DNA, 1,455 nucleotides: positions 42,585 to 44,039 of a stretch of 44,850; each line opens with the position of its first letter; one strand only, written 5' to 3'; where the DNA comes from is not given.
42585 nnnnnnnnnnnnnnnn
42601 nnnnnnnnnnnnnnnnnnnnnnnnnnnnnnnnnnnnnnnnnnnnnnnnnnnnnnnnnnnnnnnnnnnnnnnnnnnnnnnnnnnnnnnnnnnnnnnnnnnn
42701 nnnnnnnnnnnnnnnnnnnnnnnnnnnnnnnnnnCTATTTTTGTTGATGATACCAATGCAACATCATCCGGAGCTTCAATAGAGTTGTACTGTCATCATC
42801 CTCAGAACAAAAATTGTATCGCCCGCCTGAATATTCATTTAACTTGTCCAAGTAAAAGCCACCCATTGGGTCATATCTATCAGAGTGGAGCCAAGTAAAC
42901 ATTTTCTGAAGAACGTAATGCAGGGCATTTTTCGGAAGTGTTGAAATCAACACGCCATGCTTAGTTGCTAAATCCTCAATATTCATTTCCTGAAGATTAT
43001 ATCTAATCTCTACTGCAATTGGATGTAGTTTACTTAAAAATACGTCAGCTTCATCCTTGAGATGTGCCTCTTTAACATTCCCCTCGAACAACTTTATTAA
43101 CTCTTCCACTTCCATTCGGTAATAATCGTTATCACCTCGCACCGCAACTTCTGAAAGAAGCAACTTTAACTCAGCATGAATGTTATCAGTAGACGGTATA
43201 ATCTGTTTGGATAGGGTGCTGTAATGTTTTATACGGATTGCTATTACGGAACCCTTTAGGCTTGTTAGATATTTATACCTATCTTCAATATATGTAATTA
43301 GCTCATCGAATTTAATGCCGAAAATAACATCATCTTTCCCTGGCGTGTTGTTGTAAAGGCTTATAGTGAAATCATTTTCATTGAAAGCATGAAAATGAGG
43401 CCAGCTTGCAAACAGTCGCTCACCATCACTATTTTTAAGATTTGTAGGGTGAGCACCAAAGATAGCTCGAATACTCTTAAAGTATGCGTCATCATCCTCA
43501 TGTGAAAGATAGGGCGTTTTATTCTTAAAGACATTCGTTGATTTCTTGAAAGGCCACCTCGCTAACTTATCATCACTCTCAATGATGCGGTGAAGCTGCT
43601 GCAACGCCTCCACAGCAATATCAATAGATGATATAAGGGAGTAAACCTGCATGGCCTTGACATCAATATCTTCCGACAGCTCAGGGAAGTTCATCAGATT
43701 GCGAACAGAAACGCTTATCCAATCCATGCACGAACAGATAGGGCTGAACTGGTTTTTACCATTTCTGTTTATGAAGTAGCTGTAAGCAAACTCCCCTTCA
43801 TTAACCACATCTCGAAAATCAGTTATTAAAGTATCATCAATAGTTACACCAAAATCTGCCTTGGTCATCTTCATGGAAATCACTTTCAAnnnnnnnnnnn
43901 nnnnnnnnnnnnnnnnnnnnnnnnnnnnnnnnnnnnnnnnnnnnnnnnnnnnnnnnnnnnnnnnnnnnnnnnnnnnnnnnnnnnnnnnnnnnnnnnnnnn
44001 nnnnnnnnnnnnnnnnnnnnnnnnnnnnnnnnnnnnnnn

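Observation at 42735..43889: AT-rich 384-aa orphan gene between the tail-fibre module and attR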

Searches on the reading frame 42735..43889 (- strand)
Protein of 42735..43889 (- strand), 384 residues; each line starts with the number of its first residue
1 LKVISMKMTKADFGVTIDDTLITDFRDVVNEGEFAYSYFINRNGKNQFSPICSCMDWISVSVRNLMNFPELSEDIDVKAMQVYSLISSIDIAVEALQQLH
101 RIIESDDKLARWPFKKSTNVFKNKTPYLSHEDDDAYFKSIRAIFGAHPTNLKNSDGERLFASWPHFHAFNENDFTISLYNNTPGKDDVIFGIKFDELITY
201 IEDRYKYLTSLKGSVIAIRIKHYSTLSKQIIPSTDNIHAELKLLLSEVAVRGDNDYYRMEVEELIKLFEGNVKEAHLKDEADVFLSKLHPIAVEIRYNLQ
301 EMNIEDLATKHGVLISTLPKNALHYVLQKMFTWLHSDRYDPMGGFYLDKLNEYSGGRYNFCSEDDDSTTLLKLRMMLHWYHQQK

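Call 3: search_protein_families(library=pfam, proteins=[window:42735-43889:-], max_evalue=1)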
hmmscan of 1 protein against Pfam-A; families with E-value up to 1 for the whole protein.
window:42735-43889:- (384 aa): 1 family
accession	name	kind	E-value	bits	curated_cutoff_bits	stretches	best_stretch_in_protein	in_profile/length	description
PF04945.19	YHS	-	0.19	12.2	30.3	1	340-363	3-30/47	YHS domain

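Call 4: search_protein_families(library=padloc, proteins=[window:42735-43889:-], max_evalue=1)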
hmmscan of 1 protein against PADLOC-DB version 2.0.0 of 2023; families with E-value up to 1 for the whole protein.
window:42735-43889:- (384 aa): 0 families

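Call 5: search_protein_families(library=ncbifam, proteins=[window:42735-43889:-], max_evalue=1)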
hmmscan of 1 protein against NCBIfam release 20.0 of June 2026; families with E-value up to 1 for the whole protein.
window:42735-43889:- (384 aa): 1 family
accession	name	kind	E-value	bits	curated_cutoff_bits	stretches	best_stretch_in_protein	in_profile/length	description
NF000012.1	trim_DfrI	exception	0.062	12.8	400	1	40-125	88-172/191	trimethoprim-resistant dihydrofolate reductase DfrI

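Call 6: search_protein_families(library=phrogs, proteins=[window:42735-43889:-], max_evalue=1)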
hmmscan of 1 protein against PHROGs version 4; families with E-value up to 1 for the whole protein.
window:42735-43889:- (384 aa): 2 families
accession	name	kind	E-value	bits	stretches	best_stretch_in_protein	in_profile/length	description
phrog_36314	-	unknown function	0.02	16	1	251-276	15-39/52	-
phrog_35008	-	unknown function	0.33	12.3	0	226-255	55-84/130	-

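Call 8: search_dna_similar(query=window:42735-43889:-, collection=phages, mode=protein, max_rows=20)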
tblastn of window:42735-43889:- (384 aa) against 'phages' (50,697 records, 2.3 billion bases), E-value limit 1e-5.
No match.

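Call 11: find_homologous_proteins(query=window:42735-43874:-, max_evalue=0.001)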
Query window:42735-43874:- (379 aa): 146 proteins with E <= 0.001 among 1811 candidates; the best 120 are listed.
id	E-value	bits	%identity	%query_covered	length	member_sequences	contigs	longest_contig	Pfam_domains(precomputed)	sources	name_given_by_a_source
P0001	5.6e-251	850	98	100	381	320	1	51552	-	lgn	-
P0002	3.4e-227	772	90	100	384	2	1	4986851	-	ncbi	ncbi:UNVERIFIED_ORG: hypothetical protein EOZ59_2974 [Serratia quinivorans]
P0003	3.3e-226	768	89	100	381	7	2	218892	-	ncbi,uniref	ncbi:hypothetical protein PO486_10895 [Atlantibacter hermannii]|uniref:hypothetical protein n=1 Tax=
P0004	7.1e-226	767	89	100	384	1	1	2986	-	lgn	-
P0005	7.3e-223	757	88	100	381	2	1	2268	-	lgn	-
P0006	4.3e-213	725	84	100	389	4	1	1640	-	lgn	-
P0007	7.9e-182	622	72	100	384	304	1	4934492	-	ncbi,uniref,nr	ncbi:hypothetical protein [Escherichia fergusonii]|uniref:hypothetical protein n=1 Tax=Escherichia f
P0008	6.5e-150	517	61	98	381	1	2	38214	-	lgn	-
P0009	4.7e-147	508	60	98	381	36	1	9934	-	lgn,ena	-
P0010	6.9e-147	507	60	99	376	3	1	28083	-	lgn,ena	-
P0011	4.4e-146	505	60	99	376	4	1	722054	-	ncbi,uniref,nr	ncbi:hypothetical protein MXM41_07435 [Leclercia adecarboxylata]|uniref:hypothetical protein n=1 Tax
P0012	1.7e-145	503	61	97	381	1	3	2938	-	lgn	-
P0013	4.0e-144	498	59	100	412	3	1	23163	-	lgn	-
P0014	2.8e-143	496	58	99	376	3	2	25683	-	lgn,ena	-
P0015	4.6e-142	492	59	99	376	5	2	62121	-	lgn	-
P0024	6.1e-105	369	48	97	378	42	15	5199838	-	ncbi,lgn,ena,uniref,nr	ncbi:TPA: hypothetical protein ACV5CR_001341 [Klebsiella aerogenes]|uniref:hypothetical protein n=1 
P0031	6.8e-90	320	47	94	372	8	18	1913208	-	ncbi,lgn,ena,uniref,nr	ncbi:hypothetical protein [Proteus mirabilis]|uniref:hypothetical protein n=1 Tax=Proteus mirabilis 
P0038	1.3e-80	289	42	96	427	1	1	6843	-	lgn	-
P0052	1.3e-75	273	39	93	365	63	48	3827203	-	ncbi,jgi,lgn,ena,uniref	ncbi:hypothetical protein [Edwardsiella ictaluri]|jgi:hypothetical protein|uniref:hypothetical prote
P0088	3.4e-66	242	40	96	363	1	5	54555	-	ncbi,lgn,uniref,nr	ncbi:hypothetical protein O8C97_08805 [Aliarcobacter butzleri]|uniref:hypothetical protein n=1 Tax=A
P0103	5.9e-63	231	39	91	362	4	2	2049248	-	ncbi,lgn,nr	ncbi:MAG: hypothetical protein H7A25_01190 [Leptospiraceae bacterium]|nr:hypothetical protein [Lepto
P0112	5.3e-61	225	37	95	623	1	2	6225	-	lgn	-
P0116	1.1e-60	224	36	95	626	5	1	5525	-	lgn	-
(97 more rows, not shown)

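Call 16: search_protein_families(library=pfam, proteins=[P0112, P0116, P0038], max_evalue=0.1)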
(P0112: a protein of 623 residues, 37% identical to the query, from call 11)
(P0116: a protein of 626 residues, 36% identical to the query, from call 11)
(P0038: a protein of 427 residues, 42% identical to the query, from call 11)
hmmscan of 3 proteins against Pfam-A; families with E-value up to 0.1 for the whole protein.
P0112 (623 aa): 1 family
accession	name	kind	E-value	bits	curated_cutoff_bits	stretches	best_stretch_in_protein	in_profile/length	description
PF25672.1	BBH37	-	0.053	14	27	0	447-500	122-173/184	BBH37 helical domain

P0116 (626 aa): 1 family
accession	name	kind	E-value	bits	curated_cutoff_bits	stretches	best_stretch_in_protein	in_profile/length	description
PF25672.1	BBH37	-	0.0088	16.5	27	1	448-505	123-182/184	BBH37 helical domain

P0038 (427 aa): 1 family
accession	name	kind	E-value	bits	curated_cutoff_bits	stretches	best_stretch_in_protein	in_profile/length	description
PF05565.16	Sipho_Gp157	-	0.021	15.3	28.6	0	265-354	21-108/162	Siphovirus Gp157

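Call 17: search_protein_families(library=padloc, proteins=[P0112, P0116, P0031, P0052, P0088, P0103], max_evalue=0.1)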
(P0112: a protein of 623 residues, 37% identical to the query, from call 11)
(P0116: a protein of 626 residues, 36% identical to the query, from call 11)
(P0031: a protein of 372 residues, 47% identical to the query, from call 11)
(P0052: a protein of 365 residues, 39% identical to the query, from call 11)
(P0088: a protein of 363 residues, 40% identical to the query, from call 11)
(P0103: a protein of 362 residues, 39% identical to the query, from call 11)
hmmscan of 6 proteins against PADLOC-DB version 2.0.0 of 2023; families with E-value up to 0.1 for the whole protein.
P0112 (623 aa): 0 families

P0116 (626 aa): 0 families

P0031 (372 aa): 0 families

P0052 (365 aa): 0 families

P0088 (363 aa): 0 families

P0103 (362 aa): 2 families
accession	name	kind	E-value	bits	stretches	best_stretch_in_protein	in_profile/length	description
PDLC04013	PD-Lambda-5_A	-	0.0086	13.4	1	212-287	306-384/440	-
PDLC04917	PDC-S12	-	0.021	12.7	1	46-117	138-212/218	-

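Call 20: search_solved_structures(query=A1, max_evalue=10, show_alignments=2)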
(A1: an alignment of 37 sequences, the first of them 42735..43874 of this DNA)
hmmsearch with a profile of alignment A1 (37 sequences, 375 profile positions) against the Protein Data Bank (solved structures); distinct sequences matched with E-value up to 10: 2.
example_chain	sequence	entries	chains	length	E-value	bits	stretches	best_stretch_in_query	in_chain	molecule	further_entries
9o5w_B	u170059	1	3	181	0.16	14.3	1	134-262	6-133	Hemagglutinin HA2 chain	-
8b3w_A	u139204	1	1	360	0.89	11.9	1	142-176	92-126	Variant surface glycoprotein 1954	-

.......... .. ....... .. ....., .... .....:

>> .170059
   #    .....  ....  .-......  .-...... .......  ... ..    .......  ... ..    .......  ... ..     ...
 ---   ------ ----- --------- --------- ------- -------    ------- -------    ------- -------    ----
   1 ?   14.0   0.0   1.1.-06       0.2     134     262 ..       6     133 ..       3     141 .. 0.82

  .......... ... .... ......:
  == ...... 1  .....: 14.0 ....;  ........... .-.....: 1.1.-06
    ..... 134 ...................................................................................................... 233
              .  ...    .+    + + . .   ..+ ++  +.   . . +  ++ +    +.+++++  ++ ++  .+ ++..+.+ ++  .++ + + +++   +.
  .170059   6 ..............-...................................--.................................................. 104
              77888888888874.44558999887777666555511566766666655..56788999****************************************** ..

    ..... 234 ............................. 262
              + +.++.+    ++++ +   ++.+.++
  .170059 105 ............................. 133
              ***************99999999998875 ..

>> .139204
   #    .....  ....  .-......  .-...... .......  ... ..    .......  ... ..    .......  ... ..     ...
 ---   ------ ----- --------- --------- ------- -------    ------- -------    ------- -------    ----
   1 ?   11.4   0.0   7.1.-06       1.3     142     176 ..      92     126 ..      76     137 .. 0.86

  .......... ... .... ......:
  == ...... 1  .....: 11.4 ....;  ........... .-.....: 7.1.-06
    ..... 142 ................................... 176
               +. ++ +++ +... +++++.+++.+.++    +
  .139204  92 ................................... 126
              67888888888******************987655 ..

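Call 27: find_encoding_contigs(protein=P0052, flank=6000, max_places=4)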
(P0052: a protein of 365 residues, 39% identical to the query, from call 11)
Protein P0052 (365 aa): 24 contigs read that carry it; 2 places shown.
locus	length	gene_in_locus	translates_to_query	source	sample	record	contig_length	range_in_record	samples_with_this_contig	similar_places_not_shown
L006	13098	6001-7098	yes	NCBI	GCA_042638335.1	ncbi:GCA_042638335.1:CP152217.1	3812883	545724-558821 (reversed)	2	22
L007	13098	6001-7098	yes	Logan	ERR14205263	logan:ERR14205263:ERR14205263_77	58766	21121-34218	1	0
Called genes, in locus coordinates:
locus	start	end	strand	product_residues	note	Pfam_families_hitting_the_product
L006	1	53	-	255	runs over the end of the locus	-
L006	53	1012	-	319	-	PF07728:AAA_5, PF08406:CbbQ_C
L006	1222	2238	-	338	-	PF09588:YqaJ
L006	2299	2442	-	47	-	-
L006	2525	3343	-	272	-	PF03837:RecT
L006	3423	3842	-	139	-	PF00436:SSB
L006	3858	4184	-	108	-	-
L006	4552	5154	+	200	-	-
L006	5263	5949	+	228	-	PF04231:Endonuclease_1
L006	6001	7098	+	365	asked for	-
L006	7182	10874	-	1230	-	PF06986:F_T4SS_TraN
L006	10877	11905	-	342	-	PF06834:TraU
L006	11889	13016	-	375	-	PF09673:TrbC_Ftype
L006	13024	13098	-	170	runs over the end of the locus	PF10502:Peptidase_S26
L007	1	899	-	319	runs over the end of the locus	PF07728:AAA_5, PF08406:CbbQ_C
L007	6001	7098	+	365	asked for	-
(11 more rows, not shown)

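Call 28: find_encoding_contigs(protein=P0031, flank=6000, max_places=4)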
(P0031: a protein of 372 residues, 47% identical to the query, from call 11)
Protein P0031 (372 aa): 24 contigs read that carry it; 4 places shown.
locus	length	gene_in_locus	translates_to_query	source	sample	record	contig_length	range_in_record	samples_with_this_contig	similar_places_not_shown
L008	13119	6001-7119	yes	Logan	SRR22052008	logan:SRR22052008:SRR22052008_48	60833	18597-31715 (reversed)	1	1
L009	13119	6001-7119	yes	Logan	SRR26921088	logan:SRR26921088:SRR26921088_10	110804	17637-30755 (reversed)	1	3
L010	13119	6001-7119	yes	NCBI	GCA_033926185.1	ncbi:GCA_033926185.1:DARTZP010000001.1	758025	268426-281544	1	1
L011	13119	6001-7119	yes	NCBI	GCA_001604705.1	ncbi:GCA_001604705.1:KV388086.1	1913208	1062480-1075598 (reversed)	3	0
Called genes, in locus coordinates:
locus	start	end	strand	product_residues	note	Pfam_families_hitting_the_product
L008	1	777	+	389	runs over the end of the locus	PF22177:PBP1_XylR, PF13407:Peripla_BP_4 (weak), PF13377:Peripla_BP_3, PF12833:HTH_18, PF00165:HTH_AraC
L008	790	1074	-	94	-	PF09905:VF530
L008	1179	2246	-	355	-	PF12146:Hydrolase_4 (weak)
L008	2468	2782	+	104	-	PF03992:ABM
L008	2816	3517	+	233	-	PF01022:HTH_5, PF12840:HTH_20 (weak)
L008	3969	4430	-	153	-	PF13673:Acetyltransf_10, PF00583:Acetyltransf_1, PF13508:Acetyltransf_7, PF14542:Acetyltransf_CG (weak)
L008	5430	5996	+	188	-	PF19503:DUF6037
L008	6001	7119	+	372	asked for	-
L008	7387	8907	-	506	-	PF08238:Sel1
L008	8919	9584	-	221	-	-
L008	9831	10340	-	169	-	PF00583:Acetyltransf_1, PF13527:Acetyltransf_9, PF13673:Acetyltransf_10 (weak), PF13508:Acetyltransf_7 (weak)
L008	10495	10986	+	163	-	-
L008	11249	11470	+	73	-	PF13441:Gly-zipper_YMGG, PF05433:Rick_17kDa_Anti (weak)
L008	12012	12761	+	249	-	PF00106:adh_short, PF01370:Epimerase (weak), PF08659:KR, PF13561:adh_short_C2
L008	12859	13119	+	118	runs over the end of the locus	PF06932:DUF1283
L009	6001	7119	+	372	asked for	-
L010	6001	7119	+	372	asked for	-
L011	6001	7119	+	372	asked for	-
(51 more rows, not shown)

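Call 29: find_encoding_contigs(protein=P0112, flank=6000, max_places=3)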
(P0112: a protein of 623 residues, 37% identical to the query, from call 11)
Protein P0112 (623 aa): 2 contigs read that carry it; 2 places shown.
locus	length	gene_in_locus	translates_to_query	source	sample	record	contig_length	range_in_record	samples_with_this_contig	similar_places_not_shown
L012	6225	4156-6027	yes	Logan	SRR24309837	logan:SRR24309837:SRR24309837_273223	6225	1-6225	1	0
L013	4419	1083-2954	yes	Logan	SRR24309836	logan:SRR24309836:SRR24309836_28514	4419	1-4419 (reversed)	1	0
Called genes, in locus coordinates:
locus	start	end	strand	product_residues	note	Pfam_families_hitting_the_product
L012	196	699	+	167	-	-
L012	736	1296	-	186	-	PF00589:Phage_integrase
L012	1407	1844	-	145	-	-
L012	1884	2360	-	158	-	PF04002:RadC, PF14464:Prok-JAB (weak)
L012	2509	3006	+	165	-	-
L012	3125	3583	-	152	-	PF04002:RadC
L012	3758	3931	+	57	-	-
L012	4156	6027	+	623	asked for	-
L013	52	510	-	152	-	PF04002:RadC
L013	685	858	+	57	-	-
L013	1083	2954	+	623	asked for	-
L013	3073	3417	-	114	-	-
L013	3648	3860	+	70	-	PF05930:Phage_AlpA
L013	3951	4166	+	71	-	PF05930:Phage_AlpA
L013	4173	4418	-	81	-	?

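Call 30: predict_structure(alignment_id=A1)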
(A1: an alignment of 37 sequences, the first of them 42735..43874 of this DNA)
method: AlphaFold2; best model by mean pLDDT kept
length: 379 residues; sequences in the alignment: 37
mean_pLDDT: 89.7   pTM: 0.81
mean pLDDT of the five models: 89.7, 89.8, 89.7, 89.1, 88.6
residues with pLDDT >= 90: 251; 70-90: 103; 50-70: 19; < 50: 6
segments of 3 or more residues with pLDDT < 50: 1-4
pLDDT, mean of each block of 10 residues (from residue 1): 51 90 90 89 96 95 87 89 96 91 75 91 91 88 73 78 69 85 87 94 96 93 96 98 91 96 96 97 98 94 92 93 94 89 97 95 97 92
secondary structure, 60 per line:
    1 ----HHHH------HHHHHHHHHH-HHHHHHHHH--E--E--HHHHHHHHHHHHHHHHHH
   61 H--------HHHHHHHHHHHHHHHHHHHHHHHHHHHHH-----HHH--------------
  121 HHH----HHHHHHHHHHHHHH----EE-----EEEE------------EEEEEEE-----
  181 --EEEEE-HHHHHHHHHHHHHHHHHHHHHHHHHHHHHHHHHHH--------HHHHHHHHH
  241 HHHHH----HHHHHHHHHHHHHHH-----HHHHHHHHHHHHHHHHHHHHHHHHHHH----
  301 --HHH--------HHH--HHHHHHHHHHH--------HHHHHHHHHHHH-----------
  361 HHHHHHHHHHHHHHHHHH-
elements in order: H5-8 H15-24 H26-34 H43-61 H70-98 H128-141 E153-156 E169-175 E183-187 H189-223 H232-245 H250-264 H270-296 H319-329 H338-349 H361-378

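Call 36: find_encoding_contigs(protein=P0007, flank=7000, max_places=4)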
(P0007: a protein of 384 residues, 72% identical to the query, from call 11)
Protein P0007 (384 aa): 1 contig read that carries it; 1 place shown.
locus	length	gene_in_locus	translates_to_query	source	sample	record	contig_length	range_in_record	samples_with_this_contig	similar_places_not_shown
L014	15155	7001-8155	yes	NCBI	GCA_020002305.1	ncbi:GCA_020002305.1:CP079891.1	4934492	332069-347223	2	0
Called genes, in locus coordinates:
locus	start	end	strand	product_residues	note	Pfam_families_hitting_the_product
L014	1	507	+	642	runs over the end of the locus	PF02824:TGS, PF07973:tRNA_SAD, PF00587:tRNA-synt_2b, PF03129:HGTP_anticodon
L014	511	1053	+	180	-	PF05198:IF3_N, PF00707:IF3_C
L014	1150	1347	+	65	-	PF01632:Ribosomal_L35p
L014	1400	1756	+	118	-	PF00453:Ribosomal_L20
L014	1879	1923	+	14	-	PF28075:PheM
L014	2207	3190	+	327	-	PF02912:Phe_tRNA-synt_N, PF01409:tRNA-synt_2d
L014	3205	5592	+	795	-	PF01588:tRNA_bind, PF03483:B3_4, PF03484:B5, PF17759:tRNA_synthFbeta, PF03147:FDX-ACB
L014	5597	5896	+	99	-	PF00216:Bac_DNA_binding, PF18291:HU-HIG (weak), PF18175:HU-CCDC81_bac_2 (weak)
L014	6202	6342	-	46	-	PF01848:HOK_GEF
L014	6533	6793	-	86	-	PF04606:Ogr_Delta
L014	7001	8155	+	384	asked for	-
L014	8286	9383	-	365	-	PF05954:Phage_GPD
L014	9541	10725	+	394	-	PF22671:Gp18_domIII_N, PF04984:Phage_sheath_1, PF17482:Phage_sheath_1C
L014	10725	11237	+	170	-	PF04985:Phage_tube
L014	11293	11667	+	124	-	-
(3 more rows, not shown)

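Call 37: find_encoding_contigs(protein=P0024, flank=7000, max_places=4)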
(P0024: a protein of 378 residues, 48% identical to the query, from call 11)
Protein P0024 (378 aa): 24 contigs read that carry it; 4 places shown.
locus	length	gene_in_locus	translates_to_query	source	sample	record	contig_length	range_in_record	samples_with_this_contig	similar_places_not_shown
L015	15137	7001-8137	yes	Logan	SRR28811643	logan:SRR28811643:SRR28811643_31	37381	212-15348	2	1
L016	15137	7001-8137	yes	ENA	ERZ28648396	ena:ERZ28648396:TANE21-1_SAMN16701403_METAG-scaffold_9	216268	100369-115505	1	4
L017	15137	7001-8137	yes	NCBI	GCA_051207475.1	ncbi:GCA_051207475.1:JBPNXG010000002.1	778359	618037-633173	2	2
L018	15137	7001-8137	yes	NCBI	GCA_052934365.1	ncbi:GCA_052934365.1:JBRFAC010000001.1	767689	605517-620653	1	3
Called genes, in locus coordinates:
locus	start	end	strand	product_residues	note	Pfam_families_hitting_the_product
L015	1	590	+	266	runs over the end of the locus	?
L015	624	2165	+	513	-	PF00496:SBP_bac_5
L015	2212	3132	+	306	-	PF19300:BPD_transp_1_N, PF00528:BPD_transp_1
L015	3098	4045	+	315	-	PF12911:OppC_N, PF00528:BPD_transp_1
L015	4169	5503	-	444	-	PF00919:UPF0004, PF04055:Radical_SAM, PF18693:TRAM_2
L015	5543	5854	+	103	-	PF00239:Resolvase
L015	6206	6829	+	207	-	PF00239:Resolvase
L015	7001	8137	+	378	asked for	-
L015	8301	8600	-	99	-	-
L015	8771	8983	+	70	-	-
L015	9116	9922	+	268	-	PF13988:DUF4225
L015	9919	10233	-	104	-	-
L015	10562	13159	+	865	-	PF02463:SMC_N, PF13304:AAA_21 (faint), PF13166:AAA_13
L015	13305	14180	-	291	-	PF04471:Mrr_cat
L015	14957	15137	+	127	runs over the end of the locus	PF10799:YliH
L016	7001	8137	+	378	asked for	-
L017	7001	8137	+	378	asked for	-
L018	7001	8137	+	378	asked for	-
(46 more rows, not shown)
